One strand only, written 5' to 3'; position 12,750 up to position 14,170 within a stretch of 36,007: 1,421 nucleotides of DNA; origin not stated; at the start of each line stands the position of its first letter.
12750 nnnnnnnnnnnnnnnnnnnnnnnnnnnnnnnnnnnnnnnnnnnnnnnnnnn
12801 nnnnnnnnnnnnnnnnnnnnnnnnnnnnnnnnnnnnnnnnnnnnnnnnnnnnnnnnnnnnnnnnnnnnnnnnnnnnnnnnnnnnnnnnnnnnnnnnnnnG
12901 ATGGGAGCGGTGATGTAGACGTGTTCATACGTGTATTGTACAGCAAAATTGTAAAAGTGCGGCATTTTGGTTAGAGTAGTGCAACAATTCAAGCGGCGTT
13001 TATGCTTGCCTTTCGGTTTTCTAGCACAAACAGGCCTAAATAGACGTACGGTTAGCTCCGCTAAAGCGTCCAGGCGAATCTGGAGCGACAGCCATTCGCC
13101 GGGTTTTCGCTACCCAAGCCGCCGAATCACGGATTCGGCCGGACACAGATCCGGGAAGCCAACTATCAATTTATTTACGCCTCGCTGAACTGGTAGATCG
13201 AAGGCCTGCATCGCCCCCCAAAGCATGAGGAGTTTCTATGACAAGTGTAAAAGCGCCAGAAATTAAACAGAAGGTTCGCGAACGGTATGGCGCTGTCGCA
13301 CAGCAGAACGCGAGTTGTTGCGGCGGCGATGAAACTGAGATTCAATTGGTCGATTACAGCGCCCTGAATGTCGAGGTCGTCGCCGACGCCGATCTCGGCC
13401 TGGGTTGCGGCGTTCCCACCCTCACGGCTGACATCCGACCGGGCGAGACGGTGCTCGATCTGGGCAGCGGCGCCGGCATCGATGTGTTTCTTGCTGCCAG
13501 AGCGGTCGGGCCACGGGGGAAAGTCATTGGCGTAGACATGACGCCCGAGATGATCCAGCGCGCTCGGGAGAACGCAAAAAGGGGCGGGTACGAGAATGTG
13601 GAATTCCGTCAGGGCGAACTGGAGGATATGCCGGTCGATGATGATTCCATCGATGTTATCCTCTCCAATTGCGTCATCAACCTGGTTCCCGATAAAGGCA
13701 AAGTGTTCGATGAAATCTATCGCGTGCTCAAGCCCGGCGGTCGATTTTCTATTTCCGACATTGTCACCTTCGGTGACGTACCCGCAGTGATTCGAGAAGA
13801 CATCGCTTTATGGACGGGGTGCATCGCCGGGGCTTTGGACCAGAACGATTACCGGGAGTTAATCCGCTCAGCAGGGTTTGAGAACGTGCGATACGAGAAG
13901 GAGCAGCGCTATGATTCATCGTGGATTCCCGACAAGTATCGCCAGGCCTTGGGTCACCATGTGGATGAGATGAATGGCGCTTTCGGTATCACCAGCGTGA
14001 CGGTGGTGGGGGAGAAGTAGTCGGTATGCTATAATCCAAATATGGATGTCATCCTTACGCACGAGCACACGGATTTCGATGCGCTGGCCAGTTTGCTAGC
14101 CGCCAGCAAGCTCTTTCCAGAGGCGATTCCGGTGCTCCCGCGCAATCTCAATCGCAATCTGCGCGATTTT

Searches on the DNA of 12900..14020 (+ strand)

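Call 4: search_rna_families(source=window, start=12900, end=13300, threshold=evalue, max_evalue=10, show_alignments=5)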
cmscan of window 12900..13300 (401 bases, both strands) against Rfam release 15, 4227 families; matches with E-value up to 10: 0.
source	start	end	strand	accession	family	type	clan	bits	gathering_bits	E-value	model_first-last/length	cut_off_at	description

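Call 34: search_rna_families(sources=[L069, L070, L071, L072, L073, L074, L075], threshold=evalue, max_evalue=1, show_alignments=3)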
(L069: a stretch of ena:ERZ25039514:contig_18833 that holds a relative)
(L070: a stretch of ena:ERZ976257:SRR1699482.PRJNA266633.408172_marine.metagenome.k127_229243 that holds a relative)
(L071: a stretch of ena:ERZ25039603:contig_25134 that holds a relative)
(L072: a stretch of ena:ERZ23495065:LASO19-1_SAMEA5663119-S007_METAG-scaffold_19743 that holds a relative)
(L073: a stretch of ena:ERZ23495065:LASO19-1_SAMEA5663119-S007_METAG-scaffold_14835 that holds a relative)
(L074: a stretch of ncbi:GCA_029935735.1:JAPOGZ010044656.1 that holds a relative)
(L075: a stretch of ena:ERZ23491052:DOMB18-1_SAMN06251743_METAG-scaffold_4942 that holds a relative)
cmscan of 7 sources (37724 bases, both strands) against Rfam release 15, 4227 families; matches with E-value up to 1: 4.
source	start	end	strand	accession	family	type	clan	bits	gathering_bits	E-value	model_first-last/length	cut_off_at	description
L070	3919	3967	-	RF03790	MIR8008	Gene; miRNA;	-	26.9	66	0.17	1-55/55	no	MIR8008 microRNA precursor family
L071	3560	3626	+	RF02968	DUF3800-IX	Gene; sRNA;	-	25.2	36.8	0.36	1-67/67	no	DUF3800-IX RNA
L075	973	1010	-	RF01687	Acido-Lenti-1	Gene; sRNA;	-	24.9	37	0.1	1-46/46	no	Acido-Lenti-1 RNA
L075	1162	1199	-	RF01687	Acido-Lenti-1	Gene; sRNA;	-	24.9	37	0.1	1-46/46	no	Acido-Lenti-1 RNA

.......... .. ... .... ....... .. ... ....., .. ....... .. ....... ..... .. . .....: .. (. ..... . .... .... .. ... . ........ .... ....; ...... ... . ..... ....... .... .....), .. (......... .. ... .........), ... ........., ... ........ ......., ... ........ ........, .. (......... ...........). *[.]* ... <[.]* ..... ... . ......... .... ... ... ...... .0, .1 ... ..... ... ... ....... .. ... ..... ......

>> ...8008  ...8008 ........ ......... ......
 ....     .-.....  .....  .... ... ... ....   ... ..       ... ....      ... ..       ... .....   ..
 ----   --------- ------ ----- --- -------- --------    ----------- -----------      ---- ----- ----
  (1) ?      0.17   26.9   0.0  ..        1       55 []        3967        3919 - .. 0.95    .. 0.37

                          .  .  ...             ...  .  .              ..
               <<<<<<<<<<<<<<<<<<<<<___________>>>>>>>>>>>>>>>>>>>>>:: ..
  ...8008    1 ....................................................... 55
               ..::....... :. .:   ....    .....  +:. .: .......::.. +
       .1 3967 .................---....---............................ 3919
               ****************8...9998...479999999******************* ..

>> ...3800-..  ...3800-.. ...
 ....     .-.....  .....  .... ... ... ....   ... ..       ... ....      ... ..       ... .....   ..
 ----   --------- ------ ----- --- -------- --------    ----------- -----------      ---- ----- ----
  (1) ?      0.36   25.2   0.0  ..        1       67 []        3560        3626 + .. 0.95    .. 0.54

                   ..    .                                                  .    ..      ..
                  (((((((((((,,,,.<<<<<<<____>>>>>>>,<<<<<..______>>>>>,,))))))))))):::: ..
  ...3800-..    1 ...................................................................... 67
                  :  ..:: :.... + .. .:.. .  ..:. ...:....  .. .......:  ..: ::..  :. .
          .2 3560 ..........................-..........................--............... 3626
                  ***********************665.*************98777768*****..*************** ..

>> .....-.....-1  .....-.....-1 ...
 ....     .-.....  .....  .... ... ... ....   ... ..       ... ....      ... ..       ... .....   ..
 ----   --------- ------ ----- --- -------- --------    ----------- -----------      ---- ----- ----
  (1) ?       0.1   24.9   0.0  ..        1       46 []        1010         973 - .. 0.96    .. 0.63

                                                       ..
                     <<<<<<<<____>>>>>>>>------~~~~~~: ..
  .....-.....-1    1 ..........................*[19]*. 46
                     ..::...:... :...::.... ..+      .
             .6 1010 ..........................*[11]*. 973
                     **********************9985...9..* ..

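Call 49: search_rna_families(source=window, start=13010, end=13245, threshold=evalue, max_evalue=10, show_alignments=3)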
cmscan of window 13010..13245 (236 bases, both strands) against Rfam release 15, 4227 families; matches with E-value up to 10: 0.
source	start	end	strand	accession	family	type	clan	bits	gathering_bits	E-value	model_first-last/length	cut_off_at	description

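Call 51: search_dna_similar(query=window:13020-13240:+, collection=ecoli_genomes, mode=distant, max_evalue=10, max_rows=5)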
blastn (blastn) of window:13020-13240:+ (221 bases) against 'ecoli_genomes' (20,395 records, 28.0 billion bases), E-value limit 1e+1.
No match.

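Call 65: search_rna_families(sources=[L001, L002, L003, L004, L005, L006, L007, L008, L009, L010, L011, L012, L013, L014, L015, L016, L017, L018, L019, L020], threshold=gathering)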
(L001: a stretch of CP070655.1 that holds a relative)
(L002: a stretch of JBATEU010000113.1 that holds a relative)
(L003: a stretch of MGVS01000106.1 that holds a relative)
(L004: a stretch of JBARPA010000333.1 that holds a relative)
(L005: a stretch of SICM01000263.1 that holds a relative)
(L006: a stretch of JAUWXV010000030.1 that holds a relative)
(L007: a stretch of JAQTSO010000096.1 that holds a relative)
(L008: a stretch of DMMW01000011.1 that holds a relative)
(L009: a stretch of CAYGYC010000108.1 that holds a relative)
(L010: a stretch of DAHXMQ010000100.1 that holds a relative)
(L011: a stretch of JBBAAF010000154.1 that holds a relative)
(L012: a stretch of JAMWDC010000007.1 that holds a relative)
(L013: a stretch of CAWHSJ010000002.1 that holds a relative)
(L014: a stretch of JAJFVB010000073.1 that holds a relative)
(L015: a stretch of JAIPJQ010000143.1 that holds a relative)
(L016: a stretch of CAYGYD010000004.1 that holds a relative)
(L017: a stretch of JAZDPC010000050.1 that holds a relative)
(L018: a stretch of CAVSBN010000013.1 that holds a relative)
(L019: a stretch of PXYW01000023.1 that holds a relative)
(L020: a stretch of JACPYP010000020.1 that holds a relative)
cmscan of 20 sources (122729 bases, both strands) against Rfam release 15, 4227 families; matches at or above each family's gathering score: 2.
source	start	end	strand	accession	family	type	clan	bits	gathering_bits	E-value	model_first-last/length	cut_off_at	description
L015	3883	4044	-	RF00023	tmRNA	Gene;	CL00001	77.2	47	6.2e-28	207-374/374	5'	transfer-messenger RNA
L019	2300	2372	+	RF00005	tRNA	Gene; tRNA;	CL00001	65.1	29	1.3e-11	1-71/71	no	tRNA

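Call 66: search_rna_families(sources=[L021, L022, L023, L024, L025, L026, L027, L028, L029, L030, L031, L032, L033, L034, L035, L036, L037, L038, L039, L040], threshold=gathering)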
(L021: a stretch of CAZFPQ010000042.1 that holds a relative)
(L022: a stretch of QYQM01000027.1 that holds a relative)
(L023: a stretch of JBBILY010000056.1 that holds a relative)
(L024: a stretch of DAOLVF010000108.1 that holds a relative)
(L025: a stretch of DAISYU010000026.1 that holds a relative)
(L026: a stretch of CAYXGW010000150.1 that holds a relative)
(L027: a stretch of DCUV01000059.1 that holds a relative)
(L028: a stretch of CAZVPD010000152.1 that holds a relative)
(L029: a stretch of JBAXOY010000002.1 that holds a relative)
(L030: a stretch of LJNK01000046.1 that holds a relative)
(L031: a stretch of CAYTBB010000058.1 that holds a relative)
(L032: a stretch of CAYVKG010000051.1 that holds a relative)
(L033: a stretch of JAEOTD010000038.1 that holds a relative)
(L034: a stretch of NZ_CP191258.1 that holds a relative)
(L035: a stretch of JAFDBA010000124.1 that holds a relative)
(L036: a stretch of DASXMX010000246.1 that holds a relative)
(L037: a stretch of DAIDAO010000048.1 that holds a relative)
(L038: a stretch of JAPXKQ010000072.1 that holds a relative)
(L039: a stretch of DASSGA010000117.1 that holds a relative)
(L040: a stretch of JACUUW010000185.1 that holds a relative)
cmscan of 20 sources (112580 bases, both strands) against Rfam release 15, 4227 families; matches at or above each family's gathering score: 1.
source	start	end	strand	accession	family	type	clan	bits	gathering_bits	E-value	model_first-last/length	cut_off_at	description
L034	4115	4187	+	RF00005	tRNA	Gene; tRNA;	CL00001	54.1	29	1.3e-08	1-71/71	no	tRNA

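Call 68: build_rna_model(alignment_id=A6)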
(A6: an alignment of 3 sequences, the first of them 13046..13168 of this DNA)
Model R1 built from alignment A6 (3 sequences, 123 columns); structure: RNAalifold consensus.
model positions 123; base pairs 34; branch points 0; effective number of sequences 0.74; information 0.59 bits per position. Calibrated on 0.2 Mb of random sequence (short: E-values are rough).
structure used (alignment columns):
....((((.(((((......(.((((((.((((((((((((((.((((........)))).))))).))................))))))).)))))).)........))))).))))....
